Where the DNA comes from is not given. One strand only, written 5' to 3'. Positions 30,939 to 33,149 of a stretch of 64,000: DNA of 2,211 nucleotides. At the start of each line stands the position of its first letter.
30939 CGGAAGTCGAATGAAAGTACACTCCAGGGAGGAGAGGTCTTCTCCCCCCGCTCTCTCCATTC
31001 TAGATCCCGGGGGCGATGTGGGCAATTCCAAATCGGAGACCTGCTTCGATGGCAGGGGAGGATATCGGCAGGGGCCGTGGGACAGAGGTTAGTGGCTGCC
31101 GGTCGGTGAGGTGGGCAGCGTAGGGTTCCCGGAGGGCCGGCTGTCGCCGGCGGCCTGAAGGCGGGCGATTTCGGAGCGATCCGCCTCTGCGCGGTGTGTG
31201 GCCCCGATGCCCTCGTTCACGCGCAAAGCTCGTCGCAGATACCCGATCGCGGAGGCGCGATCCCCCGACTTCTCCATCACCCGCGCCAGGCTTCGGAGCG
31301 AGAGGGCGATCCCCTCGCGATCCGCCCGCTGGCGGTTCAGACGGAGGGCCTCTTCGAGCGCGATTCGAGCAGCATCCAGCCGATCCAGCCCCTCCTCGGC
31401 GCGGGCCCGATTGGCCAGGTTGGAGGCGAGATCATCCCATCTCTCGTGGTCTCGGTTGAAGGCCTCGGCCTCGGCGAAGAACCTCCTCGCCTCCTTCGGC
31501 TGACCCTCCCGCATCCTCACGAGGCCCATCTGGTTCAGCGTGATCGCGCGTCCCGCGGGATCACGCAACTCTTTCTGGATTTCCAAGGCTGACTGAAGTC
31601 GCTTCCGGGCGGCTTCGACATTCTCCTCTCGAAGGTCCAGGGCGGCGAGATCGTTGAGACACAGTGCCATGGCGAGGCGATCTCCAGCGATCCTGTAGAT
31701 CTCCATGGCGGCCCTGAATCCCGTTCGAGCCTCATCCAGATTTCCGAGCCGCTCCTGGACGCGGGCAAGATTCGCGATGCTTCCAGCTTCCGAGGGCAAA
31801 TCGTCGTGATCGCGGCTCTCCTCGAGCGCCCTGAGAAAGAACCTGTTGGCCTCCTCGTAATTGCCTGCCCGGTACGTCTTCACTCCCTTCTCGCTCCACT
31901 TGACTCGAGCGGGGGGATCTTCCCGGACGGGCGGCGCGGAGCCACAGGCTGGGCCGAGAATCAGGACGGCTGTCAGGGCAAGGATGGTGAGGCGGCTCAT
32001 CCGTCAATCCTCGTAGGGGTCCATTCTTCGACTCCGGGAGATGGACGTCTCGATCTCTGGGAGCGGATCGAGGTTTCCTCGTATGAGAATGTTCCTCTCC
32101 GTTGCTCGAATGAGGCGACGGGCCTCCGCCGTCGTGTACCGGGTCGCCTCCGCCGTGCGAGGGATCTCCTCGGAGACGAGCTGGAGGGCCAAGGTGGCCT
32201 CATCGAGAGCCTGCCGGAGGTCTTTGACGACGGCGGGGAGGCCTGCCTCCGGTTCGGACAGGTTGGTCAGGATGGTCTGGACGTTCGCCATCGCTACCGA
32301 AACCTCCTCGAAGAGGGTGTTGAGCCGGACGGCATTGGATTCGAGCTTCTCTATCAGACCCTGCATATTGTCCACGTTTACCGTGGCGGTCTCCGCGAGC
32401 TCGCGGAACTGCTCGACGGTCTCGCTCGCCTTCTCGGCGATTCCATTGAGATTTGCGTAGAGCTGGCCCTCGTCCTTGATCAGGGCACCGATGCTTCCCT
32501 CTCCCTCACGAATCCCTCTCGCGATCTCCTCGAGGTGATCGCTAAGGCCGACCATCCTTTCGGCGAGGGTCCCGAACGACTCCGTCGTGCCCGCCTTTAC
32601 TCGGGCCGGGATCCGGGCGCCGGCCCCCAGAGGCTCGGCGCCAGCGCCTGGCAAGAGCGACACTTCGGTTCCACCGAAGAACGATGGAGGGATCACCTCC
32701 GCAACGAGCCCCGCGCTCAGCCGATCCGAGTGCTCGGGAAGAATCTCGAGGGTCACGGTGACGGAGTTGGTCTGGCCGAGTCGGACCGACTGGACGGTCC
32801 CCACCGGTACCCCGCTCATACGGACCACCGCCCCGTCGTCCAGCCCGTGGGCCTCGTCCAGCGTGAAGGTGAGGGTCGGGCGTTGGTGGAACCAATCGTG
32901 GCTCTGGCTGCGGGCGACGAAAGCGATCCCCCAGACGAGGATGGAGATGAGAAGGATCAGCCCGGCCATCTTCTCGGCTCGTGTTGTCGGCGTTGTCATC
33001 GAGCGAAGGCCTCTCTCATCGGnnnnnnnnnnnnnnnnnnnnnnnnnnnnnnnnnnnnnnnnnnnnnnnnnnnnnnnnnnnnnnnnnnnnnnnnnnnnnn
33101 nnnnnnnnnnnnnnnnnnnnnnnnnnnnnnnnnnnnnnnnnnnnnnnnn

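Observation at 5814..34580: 29-kb co-directional envelope supercluster: MCE/Mla-type transporter and TPR lipoprotein followed by two giant repeat proteins, an NHL lipoprotein and a Cys-rich secreted protein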

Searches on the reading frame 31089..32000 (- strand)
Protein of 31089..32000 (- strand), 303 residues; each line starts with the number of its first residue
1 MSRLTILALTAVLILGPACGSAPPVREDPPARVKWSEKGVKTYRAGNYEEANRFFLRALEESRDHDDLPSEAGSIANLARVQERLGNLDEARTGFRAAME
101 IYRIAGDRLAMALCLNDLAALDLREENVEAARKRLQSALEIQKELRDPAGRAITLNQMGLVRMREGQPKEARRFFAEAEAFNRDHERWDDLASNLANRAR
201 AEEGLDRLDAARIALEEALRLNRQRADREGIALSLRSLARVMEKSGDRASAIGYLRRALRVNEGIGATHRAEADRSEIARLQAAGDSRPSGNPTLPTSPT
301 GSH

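Call 3: search_protein_families(library=pfam, proteins=[window:31089-32000:-], max_evalue=0.01)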
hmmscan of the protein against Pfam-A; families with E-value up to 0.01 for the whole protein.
window:31089-32000:- (303 aa): 14 families
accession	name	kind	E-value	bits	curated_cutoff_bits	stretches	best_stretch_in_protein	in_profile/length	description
PF13424.12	TPR_12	-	8.2e-27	93.7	30.1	4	74-144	4-77/77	Tetratricopeptide repeat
PF07719.23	TPR_2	-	3e-19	67.9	27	0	154-184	3-33/34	Tetratricopeptide repeat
PF13181.12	TPR_8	-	5.7e-11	42.1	25.7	0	195-224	4-33/34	Tetratricopeptide repeat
PF13428.12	TPR_14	-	1.1e-10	41.5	23.5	0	235-264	4-33/44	Tetratricopeptide repeat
PF00515.34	TPR_1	-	4.5e-10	39.3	27.8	0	152-184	1-33/34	Tetratricopeptide repeat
PF13374.12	TPR_10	-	1e-08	35.3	27.5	0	72-104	2-34/42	Tetratricopeptide repeat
PF17874.7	TPR_MalT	-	2.2e-08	34.2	45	1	40-186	48-195/336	MalT-like TPR region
PF24885.1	TPR_NPHP3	-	3.4e-07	30.3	100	1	55-155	122-226/239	Nephrocystin-3 TPR domain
PF13176.12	TPR_7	-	4e-07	30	27.9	0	234-261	1-28/36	Tetratricopeptide repeat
PF14559.12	TPR_19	-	3.3e-06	27.8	25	1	44-99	3-52/68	Tetratricopeptide repeat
PF14938.12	SNAP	-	5.5e-06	26.5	25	1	40-134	82-177/282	Soluble NSF attachment protein, SNAP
PF12862.13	ANAPC5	-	3.9e-05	24.1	23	0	195-244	41-90/91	Anaphase-promoting complex subunit 5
PF13174.12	TPR_6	-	0.00034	21.5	26.3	0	78-102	6-30/33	Tetratricopeptide repeat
PF13371.12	TPR_9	-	0.0012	19.3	35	0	194-232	31-69/73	Tetratricopeptide repeat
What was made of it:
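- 31089..32000 (-): TPR lipoprotein (303 aa), 3 nt after mlaD; the fourth gene of the conserved operon. TPR_12, E 8e-27 (call 3).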

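Call 10: search_protein_families(library=ncbifam, proteins=[window:31089-32000:-], max_evalue=0.01)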
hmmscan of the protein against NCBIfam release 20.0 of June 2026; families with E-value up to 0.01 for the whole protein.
window:31089-32000:- (303 aa): 11 families
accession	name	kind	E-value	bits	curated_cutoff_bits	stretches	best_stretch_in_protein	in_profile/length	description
NF041717.1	HaaA_phane_TPR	equivalog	2.2e-17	62.5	1125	1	38-267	598-827/882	cyclophane-containing RiPP biosynthesis TPR protein HaaT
NF053617.1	SARPRegAfsRStmc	equivalog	6.2e-15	54.2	1430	2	35-172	779-916/986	SARP-family global regulator AfsR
NF053520.1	HK_Porph_FimS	equivalog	9.4e-15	53.9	600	1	46-183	138-275/618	sensor histidine kinase FimS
NF053720.1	NsdA_fam_reg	subfamily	3.1e-09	36.9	75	2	43-116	212-285/432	NsdA family TPR-like regulatory protein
TIGR02521.1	type_IV_pilW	equivalog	6.1e-09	35.8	154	0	43-134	110-191/234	type IV pilus biogenesis/stability protein PilW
TIGR02917.1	PEP_TPR_lipo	equivalog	9.3e-06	23.8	312.2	0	71-143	464-530/899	XrtA/PEP-CTERM system TPR-repeat protein PrsT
NF002725.1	PRK02603.1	equivalog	0.00034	20.7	143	0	215-263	58-103/173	photosystem I assembly protein Ycf3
NF033920.0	C39_PA2778_fam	equivalog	0.00044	19.7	150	0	33-101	191-253/255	PA2778 family cysteine peptidase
NF047507.1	TPR_BatC_Lepto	exception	0.00097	18.7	175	0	32-100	59-124/214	TPR repeat-containing protein BatC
NF058541.1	SusR_regulator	equivalog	0.0034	16.6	480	0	161-271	174-280/515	SusR family glycan utilization regulator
NF052312.1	T9SS_PorW_SprE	equivalog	0.0064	15.2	250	1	46-263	118-321/716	type IX secretion system periplasmic lipoprotein PorW/SprE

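Call 18: find_related_loci(query=A2, collection=genome_contigs, flank=10000)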
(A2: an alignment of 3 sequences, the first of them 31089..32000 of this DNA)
Query A2 (303 aa) in genome_contigs; peptide patterns used: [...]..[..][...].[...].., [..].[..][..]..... (x = any residue, [..] = any of these).
89 stretches matched a pattern, but none encodes a relative of the query by tblastn (E <= 1e-3).
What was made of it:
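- Tried and rejected: The genome_contigs scan with the TPR alignment found nothing (call 18).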

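Call 47: find_related_loci(query=A2, collection=metagenome_contigs, flank=10000)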
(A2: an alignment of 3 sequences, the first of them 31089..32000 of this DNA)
Query A2 (303 aa) in metagenome_contigs; peptide patterns used: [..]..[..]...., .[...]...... (x = any residue, [..] = any of these).
250 stretches matched a pattern; 2 encode a relative of the query (tblastn E <= 1e-3); 2 distinct loci.
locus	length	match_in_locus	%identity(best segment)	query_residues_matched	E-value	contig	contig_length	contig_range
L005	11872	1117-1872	21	33-266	3e-9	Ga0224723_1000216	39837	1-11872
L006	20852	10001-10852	26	49-271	8e-8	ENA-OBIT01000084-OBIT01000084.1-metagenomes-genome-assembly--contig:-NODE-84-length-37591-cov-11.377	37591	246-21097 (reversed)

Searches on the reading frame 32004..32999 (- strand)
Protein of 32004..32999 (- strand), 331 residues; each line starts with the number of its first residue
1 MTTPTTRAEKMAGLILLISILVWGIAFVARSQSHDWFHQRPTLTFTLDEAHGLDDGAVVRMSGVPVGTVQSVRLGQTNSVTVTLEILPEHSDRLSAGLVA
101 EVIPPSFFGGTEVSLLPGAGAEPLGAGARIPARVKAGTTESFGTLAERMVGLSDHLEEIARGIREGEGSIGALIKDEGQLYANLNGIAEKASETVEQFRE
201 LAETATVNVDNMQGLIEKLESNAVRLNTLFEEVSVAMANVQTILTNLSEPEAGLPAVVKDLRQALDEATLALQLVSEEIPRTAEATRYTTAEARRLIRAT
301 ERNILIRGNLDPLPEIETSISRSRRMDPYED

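Call 3: search_protein_families(library=pfam, proteins=[window:32004-32999:-], max_evalue=0.01)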
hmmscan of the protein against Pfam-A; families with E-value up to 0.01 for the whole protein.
window:32004-32999:- (331 aa): 2 families
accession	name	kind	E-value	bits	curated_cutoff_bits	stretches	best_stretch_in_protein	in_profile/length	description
PF02470.25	MlaD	-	3.6e-16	59.6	25.1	1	41-118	3-81/81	MlaD protein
PF04513.17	Baculo_PEP_C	-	0.0017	18.9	38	1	179-268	35-118/140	Baculovirus polyhedron envelope protein, PEP, C terminus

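Call 10: search_protein_families(library=ncbifam, proteins=[window:32004-32999:-], max_evalue=0.01)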
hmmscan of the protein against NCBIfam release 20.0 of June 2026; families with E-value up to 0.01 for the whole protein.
window:32004-32999:- (331 aa): 10 families
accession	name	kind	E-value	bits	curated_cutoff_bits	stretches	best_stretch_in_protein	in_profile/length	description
TIGR00996.1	Mtu_fam_mce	paralog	2e-20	73.2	140.5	1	13-288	6-266/291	MCE family protein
TIGR04430.1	OM_asym_MlaD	equivalog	4.3e-11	42.8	135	1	7-130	4-127/146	outer membrane lipid asymmetry maintenance protein MlaD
NF047463.1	CllEntPrLepto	equivalog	6.6e-05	22.5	400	0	11-80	8-76/250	mammalian cell entry protein Mce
NF008070.2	PRK10807.1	equivalog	7.1e-05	21.7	525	0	35-87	30-84/542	intermembrane transport protein PqiB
TIGR02168.1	SMC_prok_B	equivalog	0.00048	18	567.35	1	144-284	348-491/1181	chromosome segregation protein SMC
TIGR02169.1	SMC_prok_A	equivalog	0.0014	16.4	729.4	1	136-301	255-417/1165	chromosome segregation protein SMC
NF043058.1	T4SS_LegC2C7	subfamily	0.002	17.2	350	1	179-290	101-212/348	LegC2/C7 family Dot/Icm T4SS effector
NF041794.1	1_anti-phage_ZorA1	equivalog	0.0031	16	750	1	177-267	522-619/729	type I Zorya anti-phage system protein ZorA1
NF047515.1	SpiroCoCo_C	equivalog_domain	0.0067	15.6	125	0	191-294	67-169/313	SpiroCoCo family coiled-coil protein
NF002572.0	PRK02224.1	equivalog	0.0093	14.3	1087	0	144-269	311-439/888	DNA double-strand break repair ATPase Rad50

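Call 12: find_homologous_proteins(query=window:32004-32999:-, max_evalue=0.00001)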
Query window:32004-32999:- (331 aa): 6 proteins with E <= 0.00001 among 8000 candidates.
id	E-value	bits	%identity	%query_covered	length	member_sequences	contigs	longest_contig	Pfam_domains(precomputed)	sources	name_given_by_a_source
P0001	1.9e-199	679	100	97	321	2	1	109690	PF28544.1,PF02470.26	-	-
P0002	1.7e-97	345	87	60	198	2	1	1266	PF28544.1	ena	-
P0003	7.1e-97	343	51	100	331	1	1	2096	PF02470.26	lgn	-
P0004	2.2e-92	328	50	100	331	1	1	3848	PF02470.26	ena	-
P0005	1.1e-13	69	26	74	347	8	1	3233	PF28544.1,PF02470.26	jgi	jgi:phospholipid/cholesterol/gamma-HCH transport system substrate-binding protein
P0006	5.0e-12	64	26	78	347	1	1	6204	PF28544.1,PF02470.26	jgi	jgi:phospholipid/cholesterol/gamma-HCH transport system substrate-binding protein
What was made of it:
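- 32004..32999 (-): Long MlaD/MCE protein (331 aa): N-terminal TM helix, one MCE domain and a helical C-terminal region of about 180 aa. PF02470 (call 3); TIGR00996 (call 10); precomputed PF28544 Helical_needle (call 12).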

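Call 13: find_encoding_contigs(protein=P0004, flank=10000)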
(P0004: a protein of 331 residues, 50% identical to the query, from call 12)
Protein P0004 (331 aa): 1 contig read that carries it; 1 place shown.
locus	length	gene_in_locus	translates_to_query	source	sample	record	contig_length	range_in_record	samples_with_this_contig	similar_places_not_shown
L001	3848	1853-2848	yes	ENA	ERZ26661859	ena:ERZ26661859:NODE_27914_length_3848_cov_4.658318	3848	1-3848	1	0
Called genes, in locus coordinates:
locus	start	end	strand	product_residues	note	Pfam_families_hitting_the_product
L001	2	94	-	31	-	?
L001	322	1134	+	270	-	PF02405:MlaE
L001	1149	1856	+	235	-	PF00005:ABC_tran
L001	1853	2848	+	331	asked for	PF02470:MlaD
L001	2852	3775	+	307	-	-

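Call 14: find_encoding_contigs(protein=P0003, flank=10000)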
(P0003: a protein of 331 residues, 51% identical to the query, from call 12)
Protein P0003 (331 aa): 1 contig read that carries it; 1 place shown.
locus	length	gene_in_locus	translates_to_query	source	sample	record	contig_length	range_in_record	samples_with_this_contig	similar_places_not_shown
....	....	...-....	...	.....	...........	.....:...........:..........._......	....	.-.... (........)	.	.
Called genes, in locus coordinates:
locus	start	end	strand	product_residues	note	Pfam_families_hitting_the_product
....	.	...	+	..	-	?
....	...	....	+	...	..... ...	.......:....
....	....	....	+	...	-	-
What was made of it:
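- On Single operon or 'supercluster' (functional unit of MCE plus giants): The converse could not be tested because the contigs are too short (calls 13, 14).
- The contigs of relatives break right after the TPR gene (calls 13, 14).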

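Call 15: find_encoding_contigs(protein=P0002, flank=10000)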
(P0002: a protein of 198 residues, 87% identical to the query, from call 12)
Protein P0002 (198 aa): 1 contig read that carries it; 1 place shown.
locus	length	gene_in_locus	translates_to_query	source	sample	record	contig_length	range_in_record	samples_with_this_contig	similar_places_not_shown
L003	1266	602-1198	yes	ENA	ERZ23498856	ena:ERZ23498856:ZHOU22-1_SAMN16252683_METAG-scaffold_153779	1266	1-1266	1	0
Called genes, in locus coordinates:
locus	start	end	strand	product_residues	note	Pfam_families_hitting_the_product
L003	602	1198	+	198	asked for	PF28544:Helical_needle (faint)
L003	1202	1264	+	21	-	?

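Call 32: find_encoding_contigs(protein=P0001, flank=10000)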
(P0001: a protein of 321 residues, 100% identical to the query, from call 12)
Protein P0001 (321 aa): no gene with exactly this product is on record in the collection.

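Call 71: find_encoding_contigs(protein=P0006, flank=10000)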
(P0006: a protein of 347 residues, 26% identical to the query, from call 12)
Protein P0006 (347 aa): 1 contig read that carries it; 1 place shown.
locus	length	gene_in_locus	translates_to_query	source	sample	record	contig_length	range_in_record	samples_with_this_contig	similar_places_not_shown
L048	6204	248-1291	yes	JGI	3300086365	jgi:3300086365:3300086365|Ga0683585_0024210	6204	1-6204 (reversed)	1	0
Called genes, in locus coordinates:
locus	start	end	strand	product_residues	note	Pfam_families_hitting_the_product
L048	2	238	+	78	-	?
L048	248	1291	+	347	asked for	PF02470:MlaD, PF28544:Helical_needle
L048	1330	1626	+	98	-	PF12732:YtxH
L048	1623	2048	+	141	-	PF06103:DUF948 (weak)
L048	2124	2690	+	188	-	-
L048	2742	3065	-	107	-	PF07238:PilZ (weak)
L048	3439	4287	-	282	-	PF00285:Citrate_synt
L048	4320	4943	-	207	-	PF14681:UPRTase, PF00156:Pribosyltran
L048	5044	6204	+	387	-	?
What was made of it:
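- Tried and rejected: A distant MlaD homolog (26% identity, L048) has no TPR gene after it (call 71), so the TPR link is specific to the close family.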

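Call 80: predict_structure(alignment_id=A6)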
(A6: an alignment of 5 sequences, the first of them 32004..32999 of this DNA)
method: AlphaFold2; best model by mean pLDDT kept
length: 331 residues; sequences in the alignment: 5
mean_pLDDT: 54.7   pTM: 0.35
mean pLDDT of the five models: 54.7, 54.1, 49.9, 49.2, 47.5
residues with pLDDT >= 90: 1; 70-90: 82; 50-70: 73; < 50: 175
segments of 3 or more residues with pLDDT < 50: 1-14, 17-19, 21-38, 138-149, 162-164, 166-181, 201-216, 247-258, 278-331
pLDDT, mean of each block of 10 residues (from residue 1): 41 47 37 37 81 79 83 73 85 82 64 82 79 66 43 51 46 44 50 51 41 46 53 54 50 45 51 47 36 41 39 41 41 34
secondary structure, 60 per line:
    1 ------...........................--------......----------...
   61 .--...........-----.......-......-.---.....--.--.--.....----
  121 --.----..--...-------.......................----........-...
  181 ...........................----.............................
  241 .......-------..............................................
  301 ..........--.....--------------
elements in order: H7-33 E42-47 E58-61 E64-74 E80-86 H88-93 E99-103 E112-116 E132-134 H142-164 H169-176 H178-207 H212-247 H255-310 H313-317
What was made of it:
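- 32004..32999 (-): The AlphaFold model has helix 7-33, beta domain 42-134 (pLDDT about 80) and helices 142-317 at low confidence (call 80).
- On Mla/MCE ABC transporter (MlaFED core): The model has helix 7-33 and a beta domain at 42-134 (call 80).
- Tried and rejected: The MlaD monomer model is low-confidence outside the MCE domain (mean pLDDT 54.7, call 80).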
